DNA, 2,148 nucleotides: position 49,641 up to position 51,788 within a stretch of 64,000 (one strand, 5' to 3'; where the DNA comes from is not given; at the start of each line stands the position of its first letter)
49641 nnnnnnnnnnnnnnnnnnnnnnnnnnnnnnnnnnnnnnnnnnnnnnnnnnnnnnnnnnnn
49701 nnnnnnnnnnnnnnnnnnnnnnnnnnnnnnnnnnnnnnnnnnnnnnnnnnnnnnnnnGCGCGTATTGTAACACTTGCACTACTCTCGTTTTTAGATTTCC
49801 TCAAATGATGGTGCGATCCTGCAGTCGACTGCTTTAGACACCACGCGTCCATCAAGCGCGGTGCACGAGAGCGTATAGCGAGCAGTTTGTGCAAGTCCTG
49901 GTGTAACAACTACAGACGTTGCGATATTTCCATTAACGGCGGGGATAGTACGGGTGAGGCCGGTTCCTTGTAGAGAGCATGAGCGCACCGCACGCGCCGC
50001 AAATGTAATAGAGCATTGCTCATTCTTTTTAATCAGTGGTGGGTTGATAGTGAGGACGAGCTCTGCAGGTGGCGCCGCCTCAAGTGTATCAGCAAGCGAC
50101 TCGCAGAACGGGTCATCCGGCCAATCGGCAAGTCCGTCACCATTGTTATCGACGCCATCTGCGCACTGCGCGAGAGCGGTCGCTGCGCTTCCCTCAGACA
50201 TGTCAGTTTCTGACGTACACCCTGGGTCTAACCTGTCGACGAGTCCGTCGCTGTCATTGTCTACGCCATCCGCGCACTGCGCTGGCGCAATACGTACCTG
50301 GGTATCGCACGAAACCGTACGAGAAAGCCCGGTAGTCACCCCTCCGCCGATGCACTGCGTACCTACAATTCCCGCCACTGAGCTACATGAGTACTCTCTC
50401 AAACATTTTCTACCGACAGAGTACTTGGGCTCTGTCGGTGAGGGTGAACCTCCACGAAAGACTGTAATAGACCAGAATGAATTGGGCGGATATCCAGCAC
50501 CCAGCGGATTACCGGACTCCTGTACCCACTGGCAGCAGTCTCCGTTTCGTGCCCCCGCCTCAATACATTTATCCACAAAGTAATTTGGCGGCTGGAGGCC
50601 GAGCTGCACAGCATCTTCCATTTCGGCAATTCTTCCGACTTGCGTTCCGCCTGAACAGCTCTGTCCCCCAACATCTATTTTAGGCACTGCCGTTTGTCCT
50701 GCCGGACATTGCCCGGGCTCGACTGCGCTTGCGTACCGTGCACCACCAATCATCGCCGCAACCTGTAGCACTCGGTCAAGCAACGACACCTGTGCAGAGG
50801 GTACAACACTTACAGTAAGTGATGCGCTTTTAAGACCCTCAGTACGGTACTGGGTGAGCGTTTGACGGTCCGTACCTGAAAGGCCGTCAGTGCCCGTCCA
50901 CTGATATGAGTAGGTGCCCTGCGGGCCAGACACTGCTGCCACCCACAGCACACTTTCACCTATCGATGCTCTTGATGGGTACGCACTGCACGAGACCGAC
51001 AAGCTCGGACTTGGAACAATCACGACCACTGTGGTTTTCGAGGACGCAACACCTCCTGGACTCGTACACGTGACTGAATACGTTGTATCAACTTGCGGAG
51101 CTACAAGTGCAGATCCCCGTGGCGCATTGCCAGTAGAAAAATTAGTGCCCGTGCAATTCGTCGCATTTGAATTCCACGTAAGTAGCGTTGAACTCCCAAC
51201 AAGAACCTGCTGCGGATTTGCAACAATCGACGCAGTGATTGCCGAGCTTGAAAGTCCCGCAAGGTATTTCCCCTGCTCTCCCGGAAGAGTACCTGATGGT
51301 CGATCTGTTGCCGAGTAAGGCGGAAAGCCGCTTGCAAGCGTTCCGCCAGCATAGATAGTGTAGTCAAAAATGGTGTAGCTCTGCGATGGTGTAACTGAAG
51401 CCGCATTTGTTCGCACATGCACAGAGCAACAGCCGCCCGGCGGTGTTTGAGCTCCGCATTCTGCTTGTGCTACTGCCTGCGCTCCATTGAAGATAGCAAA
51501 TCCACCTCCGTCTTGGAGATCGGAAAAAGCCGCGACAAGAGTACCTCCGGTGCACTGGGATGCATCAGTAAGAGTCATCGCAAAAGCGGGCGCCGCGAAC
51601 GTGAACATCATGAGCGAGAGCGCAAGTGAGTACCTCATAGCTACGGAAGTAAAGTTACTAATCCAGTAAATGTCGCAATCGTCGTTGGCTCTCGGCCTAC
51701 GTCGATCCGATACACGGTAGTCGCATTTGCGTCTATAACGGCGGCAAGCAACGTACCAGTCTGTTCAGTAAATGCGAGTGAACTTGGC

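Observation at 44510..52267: Tandemly duplicated two-gene cassette: PD40/TolB-like anchor plus giant Cys-rich surface protein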

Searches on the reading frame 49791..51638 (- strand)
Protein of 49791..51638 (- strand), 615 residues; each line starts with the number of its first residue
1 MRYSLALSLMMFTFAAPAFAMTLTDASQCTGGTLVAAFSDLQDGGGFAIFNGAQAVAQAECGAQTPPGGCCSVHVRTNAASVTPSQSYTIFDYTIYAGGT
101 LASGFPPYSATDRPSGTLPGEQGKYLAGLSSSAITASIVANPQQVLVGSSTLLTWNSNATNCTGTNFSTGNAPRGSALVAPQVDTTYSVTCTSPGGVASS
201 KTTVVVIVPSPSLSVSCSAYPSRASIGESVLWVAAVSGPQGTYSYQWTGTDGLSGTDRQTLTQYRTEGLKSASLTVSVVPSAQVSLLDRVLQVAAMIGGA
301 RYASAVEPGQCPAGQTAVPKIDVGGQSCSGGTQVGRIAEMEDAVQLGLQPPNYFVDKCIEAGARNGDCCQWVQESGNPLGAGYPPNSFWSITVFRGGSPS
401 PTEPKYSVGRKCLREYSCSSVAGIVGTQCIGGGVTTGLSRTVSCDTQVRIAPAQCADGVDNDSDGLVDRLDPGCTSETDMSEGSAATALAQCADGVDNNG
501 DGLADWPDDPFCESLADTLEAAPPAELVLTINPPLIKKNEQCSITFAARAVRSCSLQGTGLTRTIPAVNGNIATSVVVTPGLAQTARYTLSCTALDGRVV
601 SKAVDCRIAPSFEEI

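Call 3: search_protein_families(library=pfam, proteins=[window:49791-51638:-], max_evalue=1)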
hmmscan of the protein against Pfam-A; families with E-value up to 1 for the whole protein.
window:49791-51638:- (615 aa): 2 families
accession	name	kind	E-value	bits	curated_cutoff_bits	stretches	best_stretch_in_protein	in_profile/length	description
PF18911.6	PKD_4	-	0.095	13.2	27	1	239-277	30-69/85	PKD domain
PF11617.13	Cu-binding_MopE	-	0.81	10.4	27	0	455-468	17-29/30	Putative metal-binding motif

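Call 4: search_protein_families(library=ncbifam, proteins=[window:49791-51638:-], max_evalue=1)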
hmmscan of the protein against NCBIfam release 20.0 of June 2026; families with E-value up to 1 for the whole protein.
window:49791-51638:- (615 aa): 1 family
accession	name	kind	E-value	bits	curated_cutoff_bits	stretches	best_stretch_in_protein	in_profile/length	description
NF033662.1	acid_disulf_rpt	repeat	2.1e-11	43.3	41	2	453-476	5-28/32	acidic double-disulfide repeat-containing protein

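Call 25: find_homologous_proteins(query=window:49791-51638:-, max_evalue=0.001)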
Query window:49791-51638:- (615 aa): 60 proteins with E <= 0.001 among 8000 candidates.
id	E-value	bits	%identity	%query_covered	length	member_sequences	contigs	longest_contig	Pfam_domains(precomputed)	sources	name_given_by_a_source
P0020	0.0e+0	1365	100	100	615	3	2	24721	-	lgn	-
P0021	1.6e-145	504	45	98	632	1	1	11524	-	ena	-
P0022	4.2e-122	427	49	50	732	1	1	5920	-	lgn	-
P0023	1.1e-91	326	38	97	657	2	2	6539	-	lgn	-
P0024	7.7e-91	324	38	97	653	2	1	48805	-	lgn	-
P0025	5.0e-73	265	58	11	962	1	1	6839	PF05922.22,PF00082.28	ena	-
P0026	5.6e-60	222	58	20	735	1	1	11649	PF18911.7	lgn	-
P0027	3.5e-52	196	55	12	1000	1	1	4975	-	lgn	-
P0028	4.9e-51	192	55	11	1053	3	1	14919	-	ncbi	-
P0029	6.4e-48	182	34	26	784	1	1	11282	PF07705.18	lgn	-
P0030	6.9e-44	169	53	11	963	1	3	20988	-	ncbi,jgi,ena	jgi:hypothetical protein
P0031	4.7e-42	163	55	11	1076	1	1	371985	-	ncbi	ncbi:MAG: hypothetical protein R3F60_04305 [bacterium]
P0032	2.0e-39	154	48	24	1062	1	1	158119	PF07705.18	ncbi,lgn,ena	-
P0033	2.6e-38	150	46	24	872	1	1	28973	PF07705.18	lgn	-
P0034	3.2e-38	150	59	11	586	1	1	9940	-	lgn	-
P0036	9.2e-37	145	37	26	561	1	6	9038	-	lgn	-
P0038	2.9e-34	137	38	26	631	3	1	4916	-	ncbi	-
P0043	1.2e-30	125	43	26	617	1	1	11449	-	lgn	-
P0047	6.6e-28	116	50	23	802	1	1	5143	PF00801.27,PF07705.18,PF18911.7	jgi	jgi:hypothetical protein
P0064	4.6e-15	73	35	24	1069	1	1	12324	PF00801.27,PF18981.7,PF17963.8,PF17892.8,PF17803.8,PF24908.1,PF05345.19,PF18911.7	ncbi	-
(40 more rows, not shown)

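Call 28: search_protein_families(library=pfam, proteins=[P0021, P0024, P0029, P0032, P0033, P0036, P0038, P0047], max_evalue=0.01)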
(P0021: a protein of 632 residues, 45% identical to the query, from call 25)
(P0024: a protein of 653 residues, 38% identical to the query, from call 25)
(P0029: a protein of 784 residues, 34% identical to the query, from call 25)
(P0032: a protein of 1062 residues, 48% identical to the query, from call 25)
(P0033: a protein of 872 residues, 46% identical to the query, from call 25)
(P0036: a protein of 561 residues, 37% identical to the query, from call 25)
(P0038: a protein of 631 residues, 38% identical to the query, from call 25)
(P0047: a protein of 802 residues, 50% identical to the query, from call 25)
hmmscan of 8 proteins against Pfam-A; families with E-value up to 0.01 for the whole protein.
P0021 (632 aa): 1 family
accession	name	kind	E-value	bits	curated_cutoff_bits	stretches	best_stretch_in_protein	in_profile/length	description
PF18911.6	PKD_4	-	4.4e-05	23.9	27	1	234-277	26-69/85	PKD domain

P0024 (653 aa): 0 families

P0029 (784 aa): 2 families
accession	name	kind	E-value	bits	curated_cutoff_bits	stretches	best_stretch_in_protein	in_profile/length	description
PF07705.17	CARDB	-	3e-16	59.9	22.7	1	120-223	2-99/101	CARDB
PF18911.6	PKD_4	-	3.6e-05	24.2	27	2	489-531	33-75/85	PKD domain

P0032 (1062 aa): 1 family
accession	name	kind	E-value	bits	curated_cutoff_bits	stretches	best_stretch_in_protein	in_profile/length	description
PF07705.17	CARDB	-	2.7e-22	79.3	22.7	2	32-140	2-98/101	CARDB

P0033 (872 aa): 2 families
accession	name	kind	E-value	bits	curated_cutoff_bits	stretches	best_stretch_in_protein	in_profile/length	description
PF07705.17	CARDB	-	2.7e-11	44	22.7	1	631-736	2-100/101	CARDB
PF18911.6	PKD_4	-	0.0017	18.8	27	1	223-269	29-75/85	PKD domain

P0036 (561 aa): 1 family
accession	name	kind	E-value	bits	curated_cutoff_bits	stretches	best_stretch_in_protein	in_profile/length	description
PF18911.6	PKD_4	-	4.2e-05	24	27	1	153-224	11-85/85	PKD domain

P0038 (631 aa): 0 families

P0047 (802 aa): 3 families
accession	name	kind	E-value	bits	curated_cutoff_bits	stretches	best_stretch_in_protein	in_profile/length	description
PF18911.6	PKD_4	-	8.9e-09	35.7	27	2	339-395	12-70/85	PKD domain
PF00801.26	PKD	-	4.3e-07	30.3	23.5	2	517-603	6-76/80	PKD domain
PF07705.17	CARDB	-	1.4e-06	28.9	22.7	1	509-610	1-97/101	CARDB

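Call 29: find_encoding_contigs(protein=P0043, flank=6000, max_places=2)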
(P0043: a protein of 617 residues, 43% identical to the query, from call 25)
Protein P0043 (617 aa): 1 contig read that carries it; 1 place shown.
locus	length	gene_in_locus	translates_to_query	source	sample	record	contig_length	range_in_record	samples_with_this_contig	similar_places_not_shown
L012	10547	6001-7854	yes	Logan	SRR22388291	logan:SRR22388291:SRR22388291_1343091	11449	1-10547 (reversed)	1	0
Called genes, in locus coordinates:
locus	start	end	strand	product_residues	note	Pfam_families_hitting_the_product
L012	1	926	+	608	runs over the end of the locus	?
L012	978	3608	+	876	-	PF02463:SMC_N (faint), PF13191:AAA_16 (faint), PF20703:nSTAND1 (faint), PF00005:ABC_tran (faint), PF13304:AAA_21 (faint), PF13555:AAA_29 (faint), PF17760:UvrA_inter, PF00684:DnaJ_CXXCXGXG (faint)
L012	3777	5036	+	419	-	PF01541:GIY-YIG, PF08459:UvrC_RNaseH_dom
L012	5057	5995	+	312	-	-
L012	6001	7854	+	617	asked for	-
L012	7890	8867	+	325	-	PF01820:Dala_Dala_lig_N, PF02655:ATP-grasp_3, PF07478:Dala_Dala_lig_C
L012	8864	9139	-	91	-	-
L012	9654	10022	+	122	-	PF06210:DUF1003 (weak), PF06103:DUF948 (weak)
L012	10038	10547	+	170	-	?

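Call 30: find_encoding_contigs(protein=P0036, flank=6000, max_places=2)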
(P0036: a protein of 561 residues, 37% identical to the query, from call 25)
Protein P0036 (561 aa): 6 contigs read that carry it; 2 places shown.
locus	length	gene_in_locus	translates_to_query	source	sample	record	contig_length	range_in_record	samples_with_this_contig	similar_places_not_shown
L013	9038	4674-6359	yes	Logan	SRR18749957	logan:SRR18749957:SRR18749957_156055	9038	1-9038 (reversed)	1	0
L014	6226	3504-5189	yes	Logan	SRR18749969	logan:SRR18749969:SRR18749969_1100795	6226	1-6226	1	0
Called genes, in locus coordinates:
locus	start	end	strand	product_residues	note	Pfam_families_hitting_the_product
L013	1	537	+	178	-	?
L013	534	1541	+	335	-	-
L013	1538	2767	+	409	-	-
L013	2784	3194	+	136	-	-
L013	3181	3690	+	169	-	-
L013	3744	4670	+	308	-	-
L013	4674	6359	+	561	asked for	-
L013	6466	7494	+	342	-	PF00044:Gp_dh_N, PF02800:Gp_dh_C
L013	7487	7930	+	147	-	PF02502:LacAB_rpiB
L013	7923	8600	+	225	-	PF00834:Ribul_P_3_epim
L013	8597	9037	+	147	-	?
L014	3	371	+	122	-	?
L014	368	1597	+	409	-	-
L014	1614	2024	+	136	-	-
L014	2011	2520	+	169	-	-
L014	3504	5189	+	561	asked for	-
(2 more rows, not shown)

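Call 31: find_encoding_contigs(protein=P0029, flank=6000, max_places=2)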
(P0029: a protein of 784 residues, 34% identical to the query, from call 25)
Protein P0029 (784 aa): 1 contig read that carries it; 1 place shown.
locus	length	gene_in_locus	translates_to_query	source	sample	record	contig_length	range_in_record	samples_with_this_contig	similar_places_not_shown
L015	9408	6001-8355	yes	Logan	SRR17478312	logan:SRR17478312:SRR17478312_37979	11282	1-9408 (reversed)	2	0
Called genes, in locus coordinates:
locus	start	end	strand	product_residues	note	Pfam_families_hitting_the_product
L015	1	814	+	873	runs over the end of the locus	PF00005:ABC_tran (faint), PF02463:SMC_N (faint), PF03193:RsgA_GTPase (faint), PF13191:AAA_16 (faint), PF13555:AAA_29 (faint), PF20703:nSTAND1 (faint), PF20720:nSTAND3 (faint), PF17760:UvrA_inter, +2 more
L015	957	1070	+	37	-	-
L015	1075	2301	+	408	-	PF01541:GIY-YIG (weak), PF08459:UvrC_RNaseH_dom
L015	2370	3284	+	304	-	-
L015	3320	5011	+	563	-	-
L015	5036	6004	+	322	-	-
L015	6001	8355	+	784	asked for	PF07705:CARDB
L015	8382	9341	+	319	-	PF01820:Dala_Dala_lig_N, PF01071:GARS_A (faint), PF02222:ATP-grasp (faint), PF02655:ATP-grasp_3, PF02786:CPSase_L_D2 (faint), PF07478:Dala_Dala_lig_C, PF08443:RimK (faint)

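Call 49: search_solved_structures(query=window:49791-51638:-, max_evalue=0.1)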
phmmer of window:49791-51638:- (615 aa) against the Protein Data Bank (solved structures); distinct sequences matched with E-value up to 0.1: 2.
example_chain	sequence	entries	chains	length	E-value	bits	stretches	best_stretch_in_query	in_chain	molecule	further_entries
6cmx_A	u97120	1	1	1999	0.015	17.2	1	411-508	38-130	Teneurin-2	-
7plp_A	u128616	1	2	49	0.09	14.6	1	453-476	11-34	Teneurin-4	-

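Call 51: predict_structure(alignment_id=A2)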
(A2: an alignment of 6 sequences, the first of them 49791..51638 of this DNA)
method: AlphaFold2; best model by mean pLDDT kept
length: 615 residues; sequences in the alignment: 6
mean_pLDDT: 60.7   pTM: 0.27
mean pLDDT of the five models: 60.7, 53.0, 50.6, 49.2, 48.5
residues with pLDDT >= 90: 24; 70-90: 239; 50-70: 128; < 50: 224
segments of 3 or more residues with pLDDT < 50: 1-19, 47-49, 80-85, 109-119, 207-212, 281-315, 324-351, 375-387, 397-420, 429-436, 455-521
pLDDT, mean of each block of 10 residues (from residue 1): 40 38 79 71 52 70 73 73 50 78 64 40 74 68 59 79 89 81 82 79 62 70 74 72 83 78 84 81 33 27 33 49 47 30 34 58 59 44 41 49 33 37 54 47 82 54 42 36 30 40 43 36 73 82 82 85 77 78 81 82 87 56
secondary structure, 60 per line:
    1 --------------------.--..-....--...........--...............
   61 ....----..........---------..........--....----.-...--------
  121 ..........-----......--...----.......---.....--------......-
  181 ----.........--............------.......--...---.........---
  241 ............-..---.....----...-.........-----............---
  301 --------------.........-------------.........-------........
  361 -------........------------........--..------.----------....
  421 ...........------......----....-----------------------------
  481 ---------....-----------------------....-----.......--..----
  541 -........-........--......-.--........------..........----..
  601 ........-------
elements in order: E27-30 E33-43 H46-64 E69-78 E88-97 E100-103 E121-130 E136-141 E144-146 E151-157 E161-165 E174-179 E185-193 E196-207 E214-220 E223-225 E229-237 E241-249 E259-263 E268-270 E272-280 H286-297 E315-323 H337-345 H353-360 E368-375 E388-395 E417-431 E438-443 E448-451 H490-493 H517-520 E526-532 E542-549 E551-558 E561-566 E571-578 E585-594 E599-608

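Call 54: fold_search(model_id=the predicted structure, library=pdb)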
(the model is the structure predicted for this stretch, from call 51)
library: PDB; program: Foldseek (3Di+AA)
matches with E <= 10: 1332; with E <= 0.001: 100
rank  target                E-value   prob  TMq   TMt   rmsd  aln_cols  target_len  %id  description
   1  3hs0_F                3.5e-08  1.00  0.13  0.13  30.7       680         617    8  Cobra Venom Factor (CVF) in complex with human factor B (released 2009-07-07)
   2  8uin_G                3.6e-08  1.00  0.12  0.12  31.0       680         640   10  Structure of the C3bBb-albicin complex (released 2024-05-08)
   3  3hs0_A                6.1e-08  1.00  0.13  0.13  30.6       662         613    8  Cobra Venom Factor (CVF) in complex with human factor B (released 2009-07-07)
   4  8uin_A                1.7e-07  0.99  0.12  0.12  31.2       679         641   10  Structure of the C3bBb-albicin complex (released 2024-05-08)
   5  3hrz_A                2.4e-07  1.00  0.13  0.13  30.7       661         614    8  Cobra Venom Factor (CVF) in complex with human factor B (released 2009-07-07)
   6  8cml_E                2.4e-07  0.99  0.12  0.12  32.3       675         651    8  Cryo-EM structure of complement C5 in complex with nanobodies UNbC5-1 and UNbC5-2 (released 2023-09-27)
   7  8ayh_C                2.6e-07  0.99  0.13  0.12  31.7       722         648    8  Structure of Complement C5 in Complex with small molecule inhibitor and CVF (released 2022-12-21)
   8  3nms_A                2.9e-07  0.98  0.12  0.11  30.8       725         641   10  Staphylococcal Complement Inhibitor (SCIN) in complex with Human Complement C3c (released 2010-08-04)
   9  3l3o_A                3.6e-07  0.98  0.12  0.12  30.8       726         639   10  Staphylococcal Complement Inhibitor (SCIN) in complex with Human Complement Component C3c (released 2010-08-04)
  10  8cem_F                5.7e-07  0.99  0.13  0.13  30.5       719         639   10  Structure of bovine native C3, re-refinement (released 2023-04-05)
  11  6grt_B                6.0e-07  0.99  0.12  0.12  31.1       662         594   10  Paired immunoglobulin-like receptor B (PirB) or Leukocyte immunoglobulin-like receptor subfamily B member 3 (LILRB3) f (released 2019-02-06)
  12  9ijj_C                6.0e-07  0.87  0.10  0.07  39.4       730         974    8  In situ structure of the central apparatus in mouse sperm axoneme. (released 2025-06-04)
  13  5i5k_A                7.0e-07  0.95  0.12  0.06  30.9       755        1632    9  Structure of complement C5 in complex with eculizumab (released 2016-03-16)
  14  6tav_B                7.3e-07  0.99  0.13  0.07  33.1       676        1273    8  Crystal structure of endopeptidase-induced alpha2-macroglobulin (released 2021-05-12)
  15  4e0s_A                8.6e-07  0.97  0.13  0.07  35.0       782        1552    8  Crystal Structure of C5b-6 (released 2012-04-18)
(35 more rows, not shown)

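Call 61: find_encoding_contigs(protein=P0047, flank=5000, max_places=1)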
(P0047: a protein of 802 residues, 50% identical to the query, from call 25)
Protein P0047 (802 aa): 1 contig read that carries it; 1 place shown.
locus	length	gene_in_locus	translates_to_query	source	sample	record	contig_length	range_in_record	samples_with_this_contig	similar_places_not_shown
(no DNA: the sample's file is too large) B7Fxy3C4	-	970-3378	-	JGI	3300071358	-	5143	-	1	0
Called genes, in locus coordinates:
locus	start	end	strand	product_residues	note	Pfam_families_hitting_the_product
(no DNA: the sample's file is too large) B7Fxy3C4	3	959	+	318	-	?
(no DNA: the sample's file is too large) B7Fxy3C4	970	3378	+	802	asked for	PF18911:PKD_4 (faint), PF00801:PKD (faint), PF07705:CARDB (weak)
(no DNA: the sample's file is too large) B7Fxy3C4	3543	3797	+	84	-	PF01197:Ribosomal_L31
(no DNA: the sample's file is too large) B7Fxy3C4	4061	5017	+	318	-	PF03462:PCRF, PF00472:RF-1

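Call 62: find_encoding_contigs(protein=P0024, flank=8000, max_places=1)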
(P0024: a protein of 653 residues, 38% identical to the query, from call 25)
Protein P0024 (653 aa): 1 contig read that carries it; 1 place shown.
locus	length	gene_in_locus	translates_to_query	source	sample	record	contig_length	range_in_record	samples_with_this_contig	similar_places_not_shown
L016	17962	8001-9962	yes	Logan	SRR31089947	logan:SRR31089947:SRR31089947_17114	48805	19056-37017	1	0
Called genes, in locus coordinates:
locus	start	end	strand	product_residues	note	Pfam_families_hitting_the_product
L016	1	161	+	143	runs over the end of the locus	PF10517:DM13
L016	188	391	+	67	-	PF24250:HVO_2718 (weak), PF01381:HTH_3, PF12844:HTH_19 (weak), PF13560:HTH_31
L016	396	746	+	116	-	-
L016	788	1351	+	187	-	PF00085:Thioredoxin, PF13098:Thioredoxin_2 (weak)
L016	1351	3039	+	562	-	PF00578:AhpC-TSA, PF08534:Redoxin, PF17991:Thioredoxin_10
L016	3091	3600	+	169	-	PF10648:Gmad2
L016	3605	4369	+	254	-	-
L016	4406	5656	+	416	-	PF00890:FAD_binding_2, PF01134:GIDA (faint), PF01266:DAO (weak), PF03486:HI0933_like, PF07992:Pyr_redox_2 (faint), PF12831:FAD_oxidored, PF13450:NAD_binding_8 (weak), PF22780:HI0933_like_1st, +1 more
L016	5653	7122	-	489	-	PF03193:RsgA_GTPase (faint), PF13481:AAA_25 (faint), PF00005:ABC_tran, PF02367:TsaE (faint), PF02463:SMC_N (faint), PF13191:AAA_16 (faint), PF13304:AAA_21 (weak), PF00005:ABC_tran, +5 more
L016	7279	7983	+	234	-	-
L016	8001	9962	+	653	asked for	-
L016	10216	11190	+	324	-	-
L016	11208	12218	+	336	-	PF00274:Glycolytic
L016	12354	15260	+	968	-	PF03477:ATP-cone, PF00317:Ribonuc_red_lgN, PF02867:Ribonuc_red_lgC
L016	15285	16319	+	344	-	PF00268:Ribonuc_red_sm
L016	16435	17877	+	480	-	PF01406:tRNA-synt_1e, PF00750:tRNA-synt_1d (weak), PF09334:tRNA-synt_1g (faint), PF23493:CysS_C (weak)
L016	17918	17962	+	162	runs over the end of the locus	PF00254:FKBP_C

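Call 87: search_protein_families(library=pfam, proteins=[L012:5057-5995:+, L013:3744-4670:+, L015:2370-3284:+, L015:5036-6004:+, L016:7279-7983:+], max_evalue=1)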
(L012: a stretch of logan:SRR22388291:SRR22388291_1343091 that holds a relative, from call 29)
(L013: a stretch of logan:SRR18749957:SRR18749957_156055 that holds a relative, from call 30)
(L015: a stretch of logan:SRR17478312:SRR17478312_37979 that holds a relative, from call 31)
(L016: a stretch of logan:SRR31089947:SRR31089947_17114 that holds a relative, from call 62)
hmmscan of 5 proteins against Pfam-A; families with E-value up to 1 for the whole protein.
L012:5057-5995:+ (312 aa): 1 family
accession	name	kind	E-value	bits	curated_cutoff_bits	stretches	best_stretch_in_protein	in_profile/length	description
PF06399.18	GFRP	-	0.18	12.1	25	1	145-182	20-56/83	GTP cyclohydrolase I feedback regulatory protein (GFRP)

L013:3744-4670:+ (308 aa): 0 families

L015:2370-3284:+ (304 aa): 2 families
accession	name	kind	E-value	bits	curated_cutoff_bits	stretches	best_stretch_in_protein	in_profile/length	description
PF08545.16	ACP_syn_III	-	0.081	13.3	24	1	84-110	51-78/80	3-Oxoacyl-[acyl-carrier-protein (ACP)] synthase III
PF04053.20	B-prop_COPA_B_2nd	-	0.12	12.3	57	1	193-270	24-91/248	COPA/B second beta-propeller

L015:5036-6004:+ (322 aa): 7 families
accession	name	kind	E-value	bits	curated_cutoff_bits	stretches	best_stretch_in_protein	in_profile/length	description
PF23414.1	Beta-prop_EML_2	-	0.0037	17.1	90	1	200-266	19-85/266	Echinoderm microtubule-associated protein second beta-propeller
PF25174.1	Beta-prop_THOC3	-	0.0047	16.4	305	1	104-266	71-213/272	THOC3 beta-propeller domain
PF25173.1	Beta-prop_WDR3_1st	-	0.019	15.1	154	1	211-271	20-80/184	WDR3 first beta-propeller domain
PF25171.1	Beta-prop_WDR36-Utp21_1st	-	0.043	13.7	80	1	207-274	137-204/266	WDR36/Utp21 first beta-propeller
PF24817.1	WD40_WDHD1_1st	-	0.054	13.1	109.9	1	219-252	221-254/291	WDHD1 first WD40 domain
PF12894.13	ANAPC4_WD40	-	0.16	12.7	22.9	0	219-268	37-86/91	Anaphase-promoting complex subunit 4 WD40 domain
PF07950.16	MCP1_TM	-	0.19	12.9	22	1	96-141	20-65/105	MDM10-complementing protein 1, transmembrane domain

L016:7279-7983:+ (234 aa): 2 families
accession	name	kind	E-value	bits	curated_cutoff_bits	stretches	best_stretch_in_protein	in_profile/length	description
PF19917.4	bpX1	-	0.092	13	27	1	99-130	3-34/82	MoxR-vWA-beta-propeller ternary system domain bpX1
PF07821.18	Alpha-amyl_C2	-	0.13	13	27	1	201-223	12-34/60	Alpha-amylase C-terminal beta-sheet domain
